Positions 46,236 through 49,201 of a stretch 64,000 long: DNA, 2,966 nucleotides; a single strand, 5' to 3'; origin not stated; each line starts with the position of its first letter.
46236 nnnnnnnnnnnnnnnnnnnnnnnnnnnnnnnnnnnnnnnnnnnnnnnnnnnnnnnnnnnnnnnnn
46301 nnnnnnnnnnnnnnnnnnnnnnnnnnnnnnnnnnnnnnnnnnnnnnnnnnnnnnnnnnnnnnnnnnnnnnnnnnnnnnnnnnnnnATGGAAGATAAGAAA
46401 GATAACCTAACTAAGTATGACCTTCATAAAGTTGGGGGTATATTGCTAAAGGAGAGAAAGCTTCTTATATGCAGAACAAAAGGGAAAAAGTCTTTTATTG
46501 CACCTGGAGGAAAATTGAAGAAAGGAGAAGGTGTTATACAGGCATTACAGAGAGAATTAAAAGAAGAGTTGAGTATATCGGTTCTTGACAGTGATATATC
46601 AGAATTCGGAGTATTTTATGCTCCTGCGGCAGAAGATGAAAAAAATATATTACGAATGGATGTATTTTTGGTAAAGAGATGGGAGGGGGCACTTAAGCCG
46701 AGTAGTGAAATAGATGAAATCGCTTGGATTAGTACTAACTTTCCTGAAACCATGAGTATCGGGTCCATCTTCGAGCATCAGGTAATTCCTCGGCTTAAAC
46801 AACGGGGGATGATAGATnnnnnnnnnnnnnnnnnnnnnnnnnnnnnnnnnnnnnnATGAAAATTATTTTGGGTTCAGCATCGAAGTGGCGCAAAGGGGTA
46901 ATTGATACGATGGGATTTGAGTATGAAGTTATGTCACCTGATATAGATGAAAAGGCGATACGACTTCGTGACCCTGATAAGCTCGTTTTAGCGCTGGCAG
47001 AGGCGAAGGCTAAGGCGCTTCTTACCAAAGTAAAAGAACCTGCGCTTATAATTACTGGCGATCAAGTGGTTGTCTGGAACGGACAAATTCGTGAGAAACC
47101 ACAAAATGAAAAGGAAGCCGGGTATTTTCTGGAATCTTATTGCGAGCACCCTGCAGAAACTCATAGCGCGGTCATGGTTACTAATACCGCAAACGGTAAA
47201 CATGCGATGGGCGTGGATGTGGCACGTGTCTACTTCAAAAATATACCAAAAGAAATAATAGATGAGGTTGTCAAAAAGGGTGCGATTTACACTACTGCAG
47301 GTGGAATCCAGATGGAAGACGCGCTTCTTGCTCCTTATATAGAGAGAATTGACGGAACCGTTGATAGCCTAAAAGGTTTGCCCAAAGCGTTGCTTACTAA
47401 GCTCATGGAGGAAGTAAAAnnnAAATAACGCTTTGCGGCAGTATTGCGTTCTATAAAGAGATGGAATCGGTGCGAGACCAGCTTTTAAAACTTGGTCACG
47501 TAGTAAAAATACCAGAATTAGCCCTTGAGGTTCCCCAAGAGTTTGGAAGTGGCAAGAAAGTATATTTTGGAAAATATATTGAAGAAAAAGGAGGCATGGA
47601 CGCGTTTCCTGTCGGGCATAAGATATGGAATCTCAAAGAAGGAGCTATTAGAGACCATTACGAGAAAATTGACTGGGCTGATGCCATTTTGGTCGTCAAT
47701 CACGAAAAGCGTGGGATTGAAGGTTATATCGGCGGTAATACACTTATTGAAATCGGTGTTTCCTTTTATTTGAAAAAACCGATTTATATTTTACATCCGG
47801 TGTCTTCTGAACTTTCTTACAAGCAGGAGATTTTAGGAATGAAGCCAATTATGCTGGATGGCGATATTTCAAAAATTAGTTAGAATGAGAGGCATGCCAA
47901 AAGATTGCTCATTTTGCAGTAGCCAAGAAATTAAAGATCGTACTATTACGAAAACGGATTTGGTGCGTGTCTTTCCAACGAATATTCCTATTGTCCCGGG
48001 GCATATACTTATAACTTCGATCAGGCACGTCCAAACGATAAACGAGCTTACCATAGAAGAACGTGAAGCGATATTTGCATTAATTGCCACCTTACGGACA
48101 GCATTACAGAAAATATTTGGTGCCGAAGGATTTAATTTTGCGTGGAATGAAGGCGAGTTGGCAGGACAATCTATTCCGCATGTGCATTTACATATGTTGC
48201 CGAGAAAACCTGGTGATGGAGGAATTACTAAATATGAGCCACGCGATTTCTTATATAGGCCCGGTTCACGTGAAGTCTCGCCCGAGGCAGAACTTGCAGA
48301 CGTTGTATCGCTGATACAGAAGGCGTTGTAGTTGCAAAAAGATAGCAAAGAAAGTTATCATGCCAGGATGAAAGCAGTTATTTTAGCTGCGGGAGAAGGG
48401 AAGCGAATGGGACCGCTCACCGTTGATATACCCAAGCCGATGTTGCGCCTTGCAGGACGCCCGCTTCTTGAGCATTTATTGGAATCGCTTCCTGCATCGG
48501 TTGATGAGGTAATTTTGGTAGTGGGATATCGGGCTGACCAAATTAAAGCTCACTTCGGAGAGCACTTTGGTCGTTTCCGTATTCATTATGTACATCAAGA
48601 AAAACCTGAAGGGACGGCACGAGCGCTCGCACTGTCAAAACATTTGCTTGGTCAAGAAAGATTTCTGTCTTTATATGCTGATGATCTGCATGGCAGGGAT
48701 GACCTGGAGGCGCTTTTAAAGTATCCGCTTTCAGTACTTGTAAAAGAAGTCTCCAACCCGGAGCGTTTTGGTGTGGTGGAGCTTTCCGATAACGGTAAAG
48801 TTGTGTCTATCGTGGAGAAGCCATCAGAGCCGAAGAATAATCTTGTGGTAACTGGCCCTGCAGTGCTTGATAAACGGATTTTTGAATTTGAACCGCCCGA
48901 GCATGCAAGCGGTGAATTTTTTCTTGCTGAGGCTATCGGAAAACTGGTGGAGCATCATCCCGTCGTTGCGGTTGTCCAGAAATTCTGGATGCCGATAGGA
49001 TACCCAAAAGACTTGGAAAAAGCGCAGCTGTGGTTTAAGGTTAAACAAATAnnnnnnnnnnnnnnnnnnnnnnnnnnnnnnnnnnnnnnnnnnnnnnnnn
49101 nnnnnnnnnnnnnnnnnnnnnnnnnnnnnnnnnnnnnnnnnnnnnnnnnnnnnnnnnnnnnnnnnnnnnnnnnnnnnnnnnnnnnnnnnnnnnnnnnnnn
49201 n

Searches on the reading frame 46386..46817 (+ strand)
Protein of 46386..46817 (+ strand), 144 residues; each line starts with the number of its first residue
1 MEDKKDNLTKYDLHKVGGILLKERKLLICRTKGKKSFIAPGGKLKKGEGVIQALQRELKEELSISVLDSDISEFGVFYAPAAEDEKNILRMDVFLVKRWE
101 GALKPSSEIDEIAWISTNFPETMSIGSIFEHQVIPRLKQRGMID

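Call 70: search_protein_families(library=pfam, proteins=[window:46386-46817:+], max_evalue=0.001)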
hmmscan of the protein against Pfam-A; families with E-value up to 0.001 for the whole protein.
window:46386-46817:+ (144 aa): 1 family
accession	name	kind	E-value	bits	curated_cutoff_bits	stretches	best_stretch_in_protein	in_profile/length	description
PF00293.34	NUDIX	-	1.3e-12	48.3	21.1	1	16-116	6-114/134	NUDIX domain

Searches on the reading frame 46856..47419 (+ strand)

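Call 70: search_protein_families(library=pfam, proteins=[window:46856-47419:+], max_evalue=0.001)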
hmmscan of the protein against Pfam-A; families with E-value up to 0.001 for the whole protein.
window:46856-47419:+ (188 aa): 1 family
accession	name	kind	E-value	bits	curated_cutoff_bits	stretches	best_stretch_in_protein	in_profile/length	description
PF02545.19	Maf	-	1.3e-40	139.5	27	1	2-186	1-186/187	Maf-like protein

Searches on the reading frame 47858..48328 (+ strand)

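Call 70: search_protein_families(library=pfam, proteins=[window:47858-48328:+], max_evalue=0.001)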
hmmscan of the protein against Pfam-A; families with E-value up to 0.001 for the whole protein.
window:47858-48328:+ (157 aa): 3 families
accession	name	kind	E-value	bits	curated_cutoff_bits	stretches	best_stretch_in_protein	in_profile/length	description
PF01230.28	HIT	-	7.5e-21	75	21.5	1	23-118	2-97/98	HIT domain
PF04677.20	CwfJ_C_1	-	3.8e-05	24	21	1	10-115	7-108/122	Protein similar to CwfJ C-terminus 1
PF11969.13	DcpS_C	-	5e-05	24.2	24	1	17-115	2-101/114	Scavenger mRNA decapping enzyme C-term binding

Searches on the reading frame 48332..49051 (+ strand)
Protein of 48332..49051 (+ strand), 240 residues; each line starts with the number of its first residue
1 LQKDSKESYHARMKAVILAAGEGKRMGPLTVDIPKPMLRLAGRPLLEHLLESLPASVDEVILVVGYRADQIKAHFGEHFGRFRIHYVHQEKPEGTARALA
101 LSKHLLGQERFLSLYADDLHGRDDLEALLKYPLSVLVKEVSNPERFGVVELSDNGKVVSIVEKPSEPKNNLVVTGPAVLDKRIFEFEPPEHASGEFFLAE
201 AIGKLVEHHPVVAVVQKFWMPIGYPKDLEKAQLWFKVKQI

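Call 70: search_protein_families(library=pfam, proteins=[window:48332-49051:+], max_evalue=0.001)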
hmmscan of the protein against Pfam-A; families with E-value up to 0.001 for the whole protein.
window:48332-49051:+ (240 aa): 3 families
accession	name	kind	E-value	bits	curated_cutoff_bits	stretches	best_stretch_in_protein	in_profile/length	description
PF00483.29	NTP_transferase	-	7.6e-35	121.1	21.2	1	14-232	1-239/245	Nucleotidyl transferase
PF12804.13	NTP_transf_3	-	2e-14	54.5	27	1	15-117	1-95/160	MobA-like NTP transferase domain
PF01128.25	IspD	-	1e-06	29.1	27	1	14-66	2-53/221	2-C-methyl-D-erythritol 4-phosphate cytidylyltransferase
